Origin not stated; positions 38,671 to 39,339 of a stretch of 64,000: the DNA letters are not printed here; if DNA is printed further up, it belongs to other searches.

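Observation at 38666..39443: REPtron-like unit: a GxxExxY PD-(D/E)XK gene tightly bracketed by 1+3 copies of a 75-78 bp palindromic repeat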

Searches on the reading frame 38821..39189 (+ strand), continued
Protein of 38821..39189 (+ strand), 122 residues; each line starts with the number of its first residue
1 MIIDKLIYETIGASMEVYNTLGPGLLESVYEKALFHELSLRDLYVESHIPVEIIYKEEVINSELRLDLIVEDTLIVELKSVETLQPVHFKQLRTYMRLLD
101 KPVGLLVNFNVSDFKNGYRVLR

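Call 115: search_protein_families(library=ncbifam, proteins=[L097:1085-1468:+, L107:5405-5815:+], max_evalue=0.001)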
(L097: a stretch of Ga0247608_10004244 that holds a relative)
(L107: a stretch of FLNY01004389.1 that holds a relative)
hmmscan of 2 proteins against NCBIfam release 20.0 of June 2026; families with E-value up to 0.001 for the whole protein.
L097:1085-1468:+ (128 aa): 4 families
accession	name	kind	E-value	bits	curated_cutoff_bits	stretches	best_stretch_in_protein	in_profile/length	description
TIGR02436.1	TIGR02436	subfamily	2.3e-32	111.5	24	1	12-118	2-109/109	four helix bundle protein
NF008911.0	PRK12275.1-2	subfamily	4.9e-25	88.3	137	1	5-118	3-116/118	hypothetical protein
NF008912.0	PRK12275.1-6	subfamily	1.6e-22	79.7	124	1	6-118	3-112/117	hypothetical protein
NF033474.1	DivGenRetAVD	equivalog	6.6e-09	36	80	1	10-115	2-104/104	diversity-generating retroelement protein Avd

L107:5405-5815:+ (137 aa): 4 families
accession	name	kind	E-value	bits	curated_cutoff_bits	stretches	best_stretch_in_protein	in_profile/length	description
TIGR02436.1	TIGR02436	subfamily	2.8e-28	98.3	24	1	24-129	2-108/109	four helix bundle protein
NF008912.0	PRK12275.1-6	subfamily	2e-24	85.9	124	1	18-131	3-113/117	hypothetical protein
NF008911.0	PRK12275.1-2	subfamily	2.1e-24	86.3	137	1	17-131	3-117/118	hypothetical protein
NF033474.1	DivGenRetAVD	equivalog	6.2e-06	26.5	80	1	22-125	2-102/104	diversity-generating retroelement protein Avd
